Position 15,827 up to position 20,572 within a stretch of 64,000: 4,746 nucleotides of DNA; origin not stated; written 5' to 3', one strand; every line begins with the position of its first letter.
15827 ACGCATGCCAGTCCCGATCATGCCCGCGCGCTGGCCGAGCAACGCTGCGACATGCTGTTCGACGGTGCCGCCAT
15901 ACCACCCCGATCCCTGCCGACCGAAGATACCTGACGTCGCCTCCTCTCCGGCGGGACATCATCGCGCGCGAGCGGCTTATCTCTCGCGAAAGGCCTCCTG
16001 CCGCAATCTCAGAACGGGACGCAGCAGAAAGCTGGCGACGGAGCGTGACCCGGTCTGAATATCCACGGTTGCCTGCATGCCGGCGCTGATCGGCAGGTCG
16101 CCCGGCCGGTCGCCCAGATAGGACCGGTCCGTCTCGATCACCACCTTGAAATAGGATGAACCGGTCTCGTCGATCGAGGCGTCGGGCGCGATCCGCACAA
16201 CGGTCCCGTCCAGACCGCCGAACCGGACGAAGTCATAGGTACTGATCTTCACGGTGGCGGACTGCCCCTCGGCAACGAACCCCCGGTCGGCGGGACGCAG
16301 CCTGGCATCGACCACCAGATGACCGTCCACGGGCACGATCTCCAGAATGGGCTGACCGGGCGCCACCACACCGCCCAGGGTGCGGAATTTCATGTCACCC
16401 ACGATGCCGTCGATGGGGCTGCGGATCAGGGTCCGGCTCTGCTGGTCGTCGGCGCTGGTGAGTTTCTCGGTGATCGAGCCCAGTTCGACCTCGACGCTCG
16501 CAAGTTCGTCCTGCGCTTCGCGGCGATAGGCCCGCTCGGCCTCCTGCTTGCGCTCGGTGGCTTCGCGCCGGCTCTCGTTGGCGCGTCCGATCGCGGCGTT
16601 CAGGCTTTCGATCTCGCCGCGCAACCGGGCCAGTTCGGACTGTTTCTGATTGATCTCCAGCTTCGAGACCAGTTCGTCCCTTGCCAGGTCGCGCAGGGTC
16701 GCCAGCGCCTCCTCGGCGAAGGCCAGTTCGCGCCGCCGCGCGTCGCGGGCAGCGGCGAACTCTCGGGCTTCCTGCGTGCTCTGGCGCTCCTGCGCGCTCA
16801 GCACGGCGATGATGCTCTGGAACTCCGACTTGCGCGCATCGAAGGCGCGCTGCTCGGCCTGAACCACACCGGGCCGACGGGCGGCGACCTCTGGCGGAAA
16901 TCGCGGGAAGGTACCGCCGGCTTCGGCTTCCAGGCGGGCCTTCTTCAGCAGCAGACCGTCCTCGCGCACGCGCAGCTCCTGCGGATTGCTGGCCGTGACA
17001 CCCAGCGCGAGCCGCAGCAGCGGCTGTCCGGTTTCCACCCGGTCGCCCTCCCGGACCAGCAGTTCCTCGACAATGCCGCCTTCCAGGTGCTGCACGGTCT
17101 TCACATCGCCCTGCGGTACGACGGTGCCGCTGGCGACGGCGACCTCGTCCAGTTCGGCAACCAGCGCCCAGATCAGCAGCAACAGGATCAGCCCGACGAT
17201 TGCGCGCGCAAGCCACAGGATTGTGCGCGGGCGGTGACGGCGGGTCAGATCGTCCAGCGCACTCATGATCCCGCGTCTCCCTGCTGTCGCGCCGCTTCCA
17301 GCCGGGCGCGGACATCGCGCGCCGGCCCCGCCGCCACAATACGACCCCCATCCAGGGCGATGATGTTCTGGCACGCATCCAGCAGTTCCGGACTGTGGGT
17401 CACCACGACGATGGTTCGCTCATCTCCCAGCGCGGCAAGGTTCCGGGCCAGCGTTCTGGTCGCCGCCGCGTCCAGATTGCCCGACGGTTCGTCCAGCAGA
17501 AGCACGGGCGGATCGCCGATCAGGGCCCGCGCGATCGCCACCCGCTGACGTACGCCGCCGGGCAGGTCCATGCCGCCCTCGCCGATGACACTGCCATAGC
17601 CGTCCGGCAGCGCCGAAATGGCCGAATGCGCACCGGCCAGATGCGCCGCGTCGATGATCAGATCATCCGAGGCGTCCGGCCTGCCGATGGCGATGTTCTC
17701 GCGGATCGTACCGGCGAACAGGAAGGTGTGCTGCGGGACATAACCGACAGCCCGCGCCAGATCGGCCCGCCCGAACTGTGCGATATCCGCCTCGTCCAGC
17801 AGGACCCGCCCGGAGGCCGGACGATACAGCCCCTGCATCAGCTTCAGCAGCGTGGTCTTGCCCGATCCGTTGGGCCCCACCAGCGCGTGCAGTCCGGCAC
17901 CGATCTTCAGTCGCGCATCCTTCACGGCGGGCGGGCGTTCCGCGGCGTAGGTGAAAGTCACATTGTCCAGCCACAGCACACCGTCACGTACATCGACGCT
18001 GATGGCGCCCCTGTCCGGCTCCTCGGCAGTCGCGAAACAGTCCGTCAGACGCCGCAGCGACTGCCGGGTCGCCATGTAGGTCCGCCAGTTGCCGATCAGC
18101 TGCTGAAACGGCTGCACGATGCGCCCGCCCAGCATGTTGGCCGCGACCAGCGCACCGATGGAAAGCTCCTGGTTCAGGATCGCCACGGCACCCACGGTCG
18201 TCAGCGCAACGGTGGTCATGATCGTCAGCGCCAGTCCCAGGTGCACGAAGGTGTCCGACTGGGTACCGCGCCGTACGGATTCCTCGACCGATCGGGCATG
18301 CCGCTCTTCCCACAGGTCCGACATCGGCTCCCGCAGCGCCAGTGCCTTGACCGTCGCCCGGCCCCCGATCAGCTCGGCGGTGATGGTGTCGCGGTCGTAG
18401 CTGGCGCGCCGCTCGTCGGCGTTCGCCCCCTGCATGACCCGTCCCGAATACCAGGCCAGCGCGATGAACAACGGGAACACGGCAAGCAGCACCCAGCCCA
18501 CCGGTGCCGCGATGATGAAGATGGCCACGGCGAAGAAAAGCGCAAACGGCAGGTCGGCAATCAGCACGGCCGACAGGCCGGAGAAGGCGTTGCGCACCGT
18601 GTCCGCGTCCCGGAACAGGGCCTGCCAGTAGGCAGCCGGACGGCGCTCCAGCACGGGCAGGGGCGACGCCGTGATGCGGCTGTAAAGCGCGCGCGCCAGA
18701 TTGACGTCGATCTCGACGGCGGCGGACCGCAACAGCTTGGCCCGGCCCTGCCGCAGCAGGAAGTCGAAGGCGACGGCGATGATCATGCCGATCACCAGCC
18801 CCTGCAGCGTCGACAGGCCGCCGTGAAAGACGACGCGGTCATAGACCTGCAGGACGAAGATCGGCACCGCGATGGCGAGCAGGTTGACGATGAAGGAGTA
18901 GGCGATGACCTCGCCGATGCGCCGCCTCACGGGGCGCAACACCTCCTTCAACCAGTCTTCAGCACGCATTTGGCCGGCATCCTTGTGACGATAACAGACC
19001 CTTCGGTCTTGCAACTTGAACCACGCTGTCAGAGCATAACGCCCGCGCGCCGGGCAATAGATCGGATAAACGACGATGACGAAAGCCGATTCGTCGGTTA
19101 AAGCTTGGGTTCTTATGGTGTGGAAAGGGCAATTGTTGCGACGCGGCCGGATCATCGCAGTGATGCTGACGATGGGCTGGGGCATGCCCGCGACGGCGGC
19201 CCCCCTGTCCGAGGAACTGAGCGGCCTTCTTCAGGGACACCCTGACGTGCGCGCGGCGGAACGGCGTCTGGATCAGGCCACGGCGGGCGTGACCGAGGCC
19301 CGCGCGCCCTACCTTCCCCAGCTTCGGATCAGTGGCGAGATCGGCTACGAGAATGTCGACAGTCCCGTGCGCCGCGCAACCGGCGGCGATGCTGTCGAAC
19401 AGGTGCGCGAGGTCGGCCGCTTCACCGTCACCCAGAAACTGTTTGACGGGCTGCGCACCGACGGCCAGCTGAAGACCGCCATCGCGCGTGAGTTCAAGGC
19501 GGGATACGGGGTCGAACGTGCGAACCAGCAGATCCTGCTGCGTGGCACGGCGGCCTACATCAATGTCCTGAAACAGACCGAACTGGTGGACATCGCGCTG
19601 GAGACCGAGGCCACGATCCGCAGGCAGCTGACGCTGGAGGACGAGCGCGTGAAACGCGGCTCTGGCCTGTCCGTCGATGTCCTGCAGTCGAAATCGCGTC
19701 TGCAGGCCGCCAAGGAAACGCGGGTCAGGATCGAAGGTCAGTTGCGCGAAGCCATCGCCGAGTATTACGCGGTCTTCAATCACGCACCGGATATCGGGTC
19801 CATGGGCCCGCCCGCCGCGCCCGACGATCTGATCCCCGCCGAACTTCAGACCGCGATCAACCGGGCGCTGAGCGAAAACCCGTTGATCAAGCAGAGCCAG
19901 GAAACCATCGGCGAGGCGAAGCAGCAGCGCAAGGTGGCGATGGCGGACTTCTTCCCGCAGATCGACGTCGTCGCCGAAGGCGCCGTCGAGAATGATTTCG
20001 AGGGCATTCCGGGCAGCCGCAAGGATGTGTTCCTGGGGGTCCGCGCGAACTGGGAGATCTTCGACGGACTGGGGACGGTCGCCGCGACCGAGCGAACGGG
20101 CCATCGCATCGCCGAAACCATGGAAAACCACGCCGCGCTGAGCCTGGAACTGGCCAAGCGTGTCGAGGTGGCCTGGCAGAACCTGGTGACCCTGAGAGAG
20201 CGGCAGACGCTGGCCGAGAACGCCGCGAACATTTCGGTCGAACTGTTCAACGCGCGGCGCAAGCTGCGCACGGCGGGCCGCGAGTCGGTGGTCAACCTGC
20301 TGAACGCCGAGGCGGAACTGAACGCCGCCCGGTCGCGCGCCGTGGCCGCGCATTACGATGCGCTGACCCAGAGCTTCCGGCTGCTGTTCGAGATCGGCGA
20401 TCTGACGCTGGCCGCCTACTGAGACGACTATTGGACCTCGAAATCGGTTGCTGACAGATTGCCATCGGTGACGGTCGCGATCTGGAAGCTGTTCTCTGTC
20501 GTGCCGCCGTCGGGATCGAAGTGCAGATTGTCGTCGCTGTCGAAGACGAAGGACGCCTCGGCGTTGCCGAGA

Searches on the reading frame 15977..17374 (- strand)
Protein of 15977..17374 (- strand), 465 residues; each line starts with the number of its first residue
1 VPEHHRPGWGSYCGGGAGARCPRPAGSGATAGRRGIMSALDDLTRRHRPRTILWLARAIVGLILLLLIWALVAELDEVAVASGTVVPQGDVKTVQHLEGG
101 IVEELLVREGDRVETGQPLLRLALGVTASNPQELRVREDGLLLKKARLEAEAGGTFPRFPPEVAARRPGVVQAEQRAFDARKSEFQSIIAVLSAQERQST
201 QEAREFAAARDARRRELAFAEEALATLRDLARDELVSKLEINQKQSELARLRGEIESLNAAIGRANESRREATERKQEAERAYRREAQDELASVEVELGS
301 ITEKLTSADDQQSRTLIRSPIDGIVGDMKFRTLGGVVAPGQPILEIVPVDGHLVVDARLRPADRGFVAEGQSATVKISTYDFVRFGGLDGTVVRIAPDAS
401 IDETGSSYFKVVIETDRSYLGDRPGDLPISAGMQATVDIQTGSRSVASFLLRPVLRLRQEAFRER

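Call 3: search_protein_families(library=pfam, proteins=[window:15977-17374:-], max_evalue=0.001)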
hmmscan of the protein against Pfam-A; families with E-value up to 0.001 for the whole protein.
window:15977-17374:- (465 aa): 3 families
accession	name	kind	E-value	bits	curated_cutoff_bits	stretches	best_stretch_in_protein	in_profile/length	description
PF13437.12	HlyD_3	-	1.6e-19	71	22.2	1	317-422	2-98/106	HlyD family secretion protein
PF16576.10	HlyD_D23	-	3.1e-11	43.4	30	1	89-397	17-186/214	Barrel-sandwich domain of CusB or HlyD membrane-fusion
PF13533.13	Biotin_lipoyl_2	-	7.9e-06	26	29.8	1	100-122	9-31/32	Biotin-lipoyl like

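Call 14: search_protein_families(library=ncbifam, proteins=[window:15977-17374:-], max_evalue=0.001)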
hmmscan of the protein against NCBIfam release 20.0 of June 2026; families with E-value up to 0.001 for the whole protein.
window:15977-17374:- (465 aa): 6 families
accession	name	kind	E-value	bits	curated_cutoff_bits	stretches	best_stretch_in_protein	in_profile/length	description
TIGR01843.1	type_I_hlyD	subfamily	1.2e-116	390.2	208.65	1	51-465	3-422/422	HlyD family type I secretion periplasmic adaptor subunit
TIGR03794.1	NHLM_micro_HlyD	equivalog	5.8e-17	61.7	156.2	1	40-396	8-337/421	NHLP bacteriocin system secretion protein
TIGR00998.1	8a0101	subfamily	2.1e-14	53.2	390.8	1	191-387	98-276/334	EmrA/EmrK family multidrug efflux transporter periplasmic adaptor subunit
TIGR02971.1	heterocyst_DevB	subfamily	3.5e-14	52.9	129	1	80-395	2-278/327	ABC exporter membrane fusion protein, DevB family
TIGR01730.1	RND_mfp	subfamily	6.3e-13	48.4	94.9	2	287-445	107-250/322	efflux RND transporter periplasmic adaptor subunit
TIGR01000.1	bacteriocin_acc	subfamily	7.6e-08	31.6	258.85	1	240-414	245-417/457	bacteriocin secretion accessory protein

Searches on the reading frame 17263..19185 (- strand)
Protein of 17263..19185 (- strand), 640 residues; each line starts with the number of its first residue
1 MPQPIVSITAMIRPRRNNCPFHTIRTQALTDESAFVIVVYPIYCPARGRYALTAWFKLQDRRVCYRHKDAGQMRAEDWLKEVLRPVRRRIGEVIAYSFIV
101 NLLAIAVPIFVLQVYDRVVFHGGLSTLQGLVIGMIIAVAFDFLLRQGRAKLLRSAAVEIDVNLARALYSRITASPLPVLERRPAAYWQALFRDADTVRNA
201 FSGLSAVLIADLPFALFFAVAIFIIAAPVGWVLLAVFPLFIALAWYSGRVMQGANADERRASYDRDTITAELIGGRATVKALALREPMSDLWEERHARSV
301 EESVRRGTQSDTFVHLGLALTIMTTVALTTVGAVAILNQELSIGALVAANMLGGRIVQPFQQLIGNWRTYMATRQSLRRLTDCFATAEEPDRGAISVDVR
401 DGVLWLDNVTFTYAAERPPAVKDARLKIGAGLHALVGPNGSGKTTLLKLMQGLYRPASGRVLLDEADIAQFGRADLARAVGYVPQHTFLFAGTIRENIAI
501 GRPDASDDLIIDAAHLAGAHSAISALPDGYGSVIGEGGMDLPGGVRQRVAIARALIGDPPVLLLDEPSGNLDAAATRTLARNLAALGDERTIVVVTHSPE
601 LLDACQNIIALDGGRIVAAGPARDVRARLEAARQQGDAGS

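Call 3: search_protein_families(library=pfam, proteins=[window:17263-19185:-], max_evalue=0.001)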
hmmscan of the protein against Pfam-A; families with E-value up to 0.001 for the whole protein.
window:17263-19185:- (640 aa): 5 families
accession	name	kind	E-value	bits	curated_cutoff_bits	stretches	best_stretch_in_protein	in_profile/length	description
PF00005.33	ABC_tran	-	1.5e-27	97.3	25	1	426-568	6-136/137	ABC transporter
PF00664.28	ABC_membrane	-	2.5e-21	77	28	1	93-352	4-266/274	ABC transporter transmembrane region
PF13304.12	AAA_21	-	8.5e-13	49.5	27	2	548-603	244-304/304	AAA domain, putative AbiEii toxin, Type IV TA system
PF02463.25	SMC_N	-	1.7e-06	28.1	40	0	424-448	18-42/220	RecF/RecN/SMC N terminal domain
PF13175.12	AAA_15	-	0.00022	21.4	32.1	0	422-456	15-49/374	AAA ATPase domain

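Call 14: search_protein_families(library=ncbifam, proteins=[window:17263-19185:-], max_evalue=0.001)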
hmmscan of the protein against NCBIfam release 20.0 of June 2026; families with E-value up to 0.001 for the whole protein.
window:17263-19185:- (640 aa): 187 families (the best 25 are shown)
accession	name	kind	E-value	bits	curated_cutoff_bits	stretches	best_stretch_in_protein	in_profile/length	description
TIGR03375.1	type_I_sec_LssB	subfamily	3e-145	485.2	693.1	1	50-631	111-694/696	type I secretion system permease/ATPase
TIGR01846.1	type_I_sec_HlyB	subfamily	7.4e-114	381.5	725.55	1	78-621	129-674/694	type I secretion system permease/ATPase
TIGR01842.1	type_I_sec_PrtD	subfamily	1.5e-109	367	510.15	1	84-628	2-543/544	type I secretion system permease/ATPase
TIGR03796.1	NHLM_micro_ABC1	equivalog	1.2e-78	265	853.3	1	77-624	143-697/710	NHLP family bacteriocin export ABC transporter peptidase/permease/ATPase subunit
TIGR02204.1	MsbA_rel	hypoth_equivalog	2.2e-67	228.1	780.4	1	79-623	9-559/576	ABC transporter, permease/ATP-binding protein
TIGR02857.1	CydD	equivalog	5.6e-65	220.3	435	1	88-611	3-529/529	thiol reductant ABC exporter subunit CydD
TIGR03797.1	NHLM_micro_ABC2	equivalog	3.7e-64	217.4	709.4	1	63-623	111-669/686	NHLP bacteriocin export ABC transporter permease/ATPase subunit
TIGR02203.1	MsbA_lipidA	equivalog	4.2e-64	217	602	1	143-625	70-555/572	lipid A export permease/ATP-binding protein MsbA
TIGR01193.1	bacteriocin_ABC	subfamily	3.3e-62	211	523.85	1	86-624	154-694/708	peptide cleavage/export ABC transporter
TIGR00958.1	3a01208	subfamily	1.1e-61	209.1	874.6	1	54-627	124-702/711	antigen peptide transporter 2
TIGR02868.1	CydC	equivalog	6.8e-61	206.5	329.05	1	188-599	114-530/530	thiol reductant ABC exporter subunit CydC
NF045513.1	HepA_fam_ABC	equivalog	2.7e-59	201.1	725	1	151-625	118-595/610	heterocyst formation ABC transporter subunit HepA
NF010178.0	PRK13657.1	equivalog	3.5e-57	194.1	733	1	321-625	250-556/588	glucan ABC transporter ATP-binding protein/ permease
NF052233.1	CphA_assoc_ABC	equivalog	4.4e-52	177.4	880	1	208-625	311-729/766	cyanophycin metabolism-associated ABC transporter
NF008364.0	PRK11160.1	equivalog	3.3e-51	174.6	630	1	205-625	142-561/575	heme ABC transporter ATP-binding protein/permease CydC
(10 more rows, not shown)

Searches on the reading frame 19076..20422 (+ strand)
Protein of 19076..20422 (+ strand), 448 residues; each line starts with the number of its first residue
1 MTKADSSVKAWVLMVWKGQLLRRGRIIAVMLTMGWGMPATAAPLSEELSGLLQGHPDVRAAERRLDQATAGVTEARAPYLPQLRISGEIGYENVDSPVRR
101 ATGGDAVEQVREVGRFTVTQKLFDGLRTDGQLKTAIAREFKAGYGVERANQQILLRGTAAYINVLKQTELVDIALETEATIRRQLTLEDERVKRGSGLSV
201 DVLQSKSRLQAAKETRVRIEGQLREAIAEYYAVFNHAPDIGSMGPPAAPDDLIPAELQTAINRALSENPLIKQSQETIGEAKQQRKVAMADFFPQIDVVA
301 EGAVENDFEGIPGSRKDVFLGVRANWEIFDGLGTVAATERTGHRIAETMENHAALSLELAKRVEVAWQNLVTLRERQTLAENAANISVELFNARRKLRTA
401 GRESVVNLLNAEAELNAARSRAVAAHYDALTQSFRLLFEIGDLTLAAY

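Call 31: search_protein_families(library=pfam, proteins=[window:19076-20422:+], max_evalue=1)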
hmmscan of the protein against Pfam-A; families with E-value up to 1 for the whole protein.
window:19076-20422:+ (448 aa): 1 family
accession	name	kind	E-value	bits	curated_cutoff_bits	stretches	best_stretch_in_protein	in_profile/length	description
PF02321.23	OEP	-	6.7e-43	147.1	22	2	257-440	1-186/187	Outer membrane efflux protein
